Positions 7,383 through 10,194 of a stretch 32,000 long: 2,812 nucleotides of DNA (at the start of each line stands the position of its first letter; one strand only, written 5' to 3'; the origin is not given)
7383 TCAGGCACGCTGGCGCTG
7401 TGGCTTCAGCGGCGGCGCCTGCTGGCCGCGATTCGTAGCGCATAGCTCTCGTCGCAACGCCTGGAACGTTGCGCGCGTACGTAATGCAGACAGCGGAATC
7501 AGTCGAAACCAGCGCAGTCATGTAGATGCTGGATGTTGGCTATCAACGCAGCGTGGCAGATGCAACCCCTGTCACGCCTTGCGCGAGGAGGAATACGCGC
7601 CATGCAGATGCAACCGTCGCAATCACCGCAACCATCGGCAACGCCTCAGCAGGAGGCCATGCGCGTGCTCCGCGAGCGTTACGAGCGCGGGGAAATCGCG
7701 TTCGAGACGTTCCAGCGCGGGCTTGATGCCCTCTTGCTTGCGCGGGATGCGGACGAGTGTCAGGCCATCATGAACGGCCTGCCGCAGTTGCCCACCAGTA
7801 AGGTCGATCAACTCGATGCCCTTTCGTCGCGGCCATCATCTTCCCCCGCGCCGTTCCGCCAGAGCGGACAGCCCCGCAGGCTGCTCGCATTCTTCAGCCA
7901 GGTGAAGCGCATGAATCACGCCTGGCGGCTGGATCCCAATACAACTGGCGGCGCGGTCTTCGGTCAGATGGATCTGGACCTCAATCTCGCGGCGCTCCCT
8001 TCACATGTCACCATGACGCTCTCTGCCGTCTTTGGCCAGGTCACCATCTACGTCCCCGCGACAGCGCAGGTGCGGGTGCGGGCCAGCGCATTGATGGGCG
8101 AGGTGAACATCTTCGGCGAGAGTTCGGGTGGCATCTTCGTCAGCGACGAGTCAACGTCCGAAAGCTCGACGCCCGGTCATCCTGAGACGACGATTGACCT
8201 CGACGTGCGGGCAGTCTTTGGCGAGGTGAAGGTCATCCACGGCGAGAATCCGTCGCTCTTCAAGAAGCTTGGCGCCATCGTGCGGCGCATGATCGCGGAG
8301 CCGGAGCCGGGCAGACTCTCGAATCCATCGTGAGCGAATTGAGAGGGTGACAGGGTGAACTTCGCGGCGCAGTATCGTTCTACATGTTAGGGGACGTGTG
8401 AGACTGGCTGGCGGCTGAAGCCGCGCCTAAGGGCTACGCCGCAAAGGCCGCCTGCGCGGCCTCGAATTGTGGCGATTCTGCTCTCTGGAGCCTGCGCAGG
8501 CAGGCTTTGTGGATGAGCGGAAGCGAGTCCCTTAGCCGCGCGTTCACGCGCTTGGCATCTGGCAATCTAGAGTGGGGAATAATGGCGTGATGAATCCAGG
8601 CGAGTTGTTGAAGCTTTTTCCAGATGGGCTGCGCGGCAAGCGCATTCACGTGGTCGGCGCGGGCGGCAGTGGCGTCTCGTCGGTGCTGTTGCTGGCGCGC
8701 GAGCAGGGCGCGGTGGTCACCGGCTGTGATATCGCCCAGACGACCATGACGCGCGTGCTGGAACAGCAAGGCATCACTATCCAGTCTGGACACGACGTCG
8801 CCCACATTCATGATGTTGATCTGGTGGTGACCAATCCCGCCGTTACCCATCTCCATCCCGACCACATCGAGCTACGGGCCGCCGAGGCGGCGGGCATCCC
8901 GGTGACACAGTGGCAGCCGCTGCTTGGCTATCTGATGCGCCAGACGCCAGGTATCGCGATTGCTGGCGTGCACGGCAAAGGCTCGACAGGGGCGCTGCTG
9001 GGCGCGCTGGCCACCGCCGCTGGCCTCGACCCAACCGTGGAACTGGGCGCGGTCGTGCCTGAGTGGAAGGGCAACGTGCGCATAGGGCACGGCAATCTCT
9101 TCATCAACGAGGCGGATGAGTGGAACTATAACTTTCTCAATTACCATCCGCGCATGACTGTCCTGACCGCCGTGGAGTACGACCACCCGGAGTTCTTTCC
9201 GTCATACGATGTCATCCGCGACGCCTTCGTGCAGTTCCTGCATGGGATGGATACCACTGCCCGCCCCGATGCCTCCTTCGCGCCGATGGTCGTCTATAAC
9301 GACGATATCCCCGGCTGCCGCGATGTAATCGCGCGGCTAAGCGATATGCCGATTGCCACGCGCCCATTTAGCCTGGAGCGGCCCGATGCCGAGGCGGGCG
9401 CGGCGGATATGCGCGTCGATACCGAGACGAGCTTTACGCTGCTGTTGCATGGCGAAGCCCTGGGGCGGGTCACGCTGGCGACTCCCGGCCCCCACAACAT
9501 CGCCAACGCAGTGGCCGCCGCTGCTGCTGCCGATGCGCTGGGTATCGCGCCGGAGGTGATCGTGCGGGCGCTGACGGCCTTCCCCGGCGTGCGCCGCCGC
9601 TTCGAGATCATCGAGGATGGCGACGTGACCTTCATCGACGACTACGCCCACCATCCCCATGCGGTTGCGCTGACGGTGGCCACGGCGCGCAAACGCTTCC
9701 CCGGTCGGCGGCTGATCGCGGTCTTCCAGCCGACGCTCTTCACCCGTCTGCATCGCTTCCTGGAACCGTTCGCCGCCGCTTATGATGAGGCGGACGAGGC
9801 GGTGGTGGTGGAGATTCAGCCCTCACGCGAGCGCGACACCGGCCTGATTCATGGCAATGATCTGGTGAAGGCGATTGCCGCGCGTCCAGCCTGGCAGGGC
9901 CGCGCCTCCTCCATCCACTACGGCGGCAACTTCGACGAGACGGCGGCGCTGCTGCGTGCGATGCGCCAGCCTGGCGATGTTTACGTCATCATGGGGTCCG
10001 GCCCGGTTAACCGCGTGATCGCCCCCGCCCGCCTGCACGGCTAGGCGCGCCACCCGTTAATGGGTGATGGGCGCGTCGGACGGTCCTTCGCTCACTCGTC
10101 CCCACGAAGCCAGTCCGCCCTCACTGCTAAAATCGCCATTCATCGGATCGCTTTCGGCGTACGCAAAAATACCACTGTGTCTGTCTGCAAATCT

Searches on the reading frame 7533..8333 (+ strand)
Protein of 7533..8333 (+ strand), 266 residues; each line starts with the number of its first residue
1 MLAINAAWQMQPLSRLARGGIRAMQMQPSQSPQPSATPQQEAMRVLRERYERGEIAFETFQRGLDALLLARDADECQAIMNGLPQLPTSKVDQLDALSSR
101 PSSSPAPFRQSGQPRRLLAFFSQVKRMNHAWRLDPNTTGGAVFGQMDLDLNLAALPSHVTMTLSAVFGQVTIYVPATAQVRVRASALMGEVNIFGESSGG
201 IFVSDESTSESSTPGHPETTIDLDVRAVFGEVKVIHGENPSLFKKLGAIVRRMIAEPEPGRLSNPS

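Call 12: search_protein_families(library=pfam, proteins=[window:7533-8333:+], max_evalue=0.001)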
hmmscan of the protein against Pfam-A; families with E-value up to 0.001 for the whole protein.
window:7533-8333:+ (266 aa): 2 families
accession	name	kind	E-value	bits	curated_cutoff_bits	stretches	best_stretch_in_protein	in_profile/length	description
PF09922.15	LiaF-like_C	-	1.3e-15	57.7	29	1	120-234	1-114/114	Cell wall-active antibiotics response LiaF, C-terminal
PF08044.16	DUF1707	-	0.00011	22.6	27.6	1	40-84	9-53/53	DUF1707 SHOCT-like domain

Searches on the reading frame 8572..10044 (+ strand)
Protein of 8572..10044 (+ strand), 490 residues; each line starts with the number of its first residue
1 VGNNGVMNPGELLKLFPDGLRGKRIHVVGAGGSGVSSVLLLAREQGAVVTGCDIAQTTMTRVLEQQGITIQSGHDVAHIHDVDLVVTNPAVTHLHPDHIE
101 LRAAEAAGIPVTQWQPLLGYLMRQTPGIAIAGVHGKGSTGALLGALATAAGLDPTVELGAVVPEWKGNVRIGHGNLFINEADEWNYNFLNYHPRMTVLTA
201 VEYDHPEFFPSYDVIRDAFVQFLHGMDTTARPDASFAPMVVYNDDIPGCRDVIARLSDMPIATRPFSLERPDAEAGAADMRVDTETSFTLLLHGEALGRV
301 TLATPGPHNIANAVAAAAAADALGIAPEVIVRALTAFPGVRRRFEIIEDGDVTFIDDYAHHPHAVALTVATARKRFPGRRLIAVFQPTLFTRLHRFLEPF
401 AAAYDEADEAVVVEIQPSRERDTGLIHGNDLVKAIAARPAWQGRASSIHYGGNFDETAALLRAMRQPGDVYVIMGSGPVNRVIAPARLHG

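Call 12: search_protein_families(library=pfam, proteins=[window:8572-10044:+], max_evalue=0.001)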
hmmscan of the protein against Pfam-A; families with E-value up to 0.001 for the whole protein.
window:8572-10044:+ (490 aa): 4 families
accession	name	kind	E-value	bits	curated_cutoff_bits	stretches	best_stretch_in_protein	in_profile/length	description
PF02875.26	Mur_ligase_C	-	1.3e-19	71.7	28.4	1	342-477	1-127/127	Mur ligase, glutamate ligase domain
PF01225.30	Mur_ligase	-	2e-15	57.4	21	1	24-124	1-93/95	Mur ligase family, catalytic domain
PF08245.18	Mur_ligase_M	-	1.5e-09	38.6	24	1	191-320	78-200/200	Mur ligase middle domain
PF21799.2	MurD-like_N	-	0.00013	22.6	27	1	23-112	1-87/88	Mur ligase MurD-like, N-terminal domain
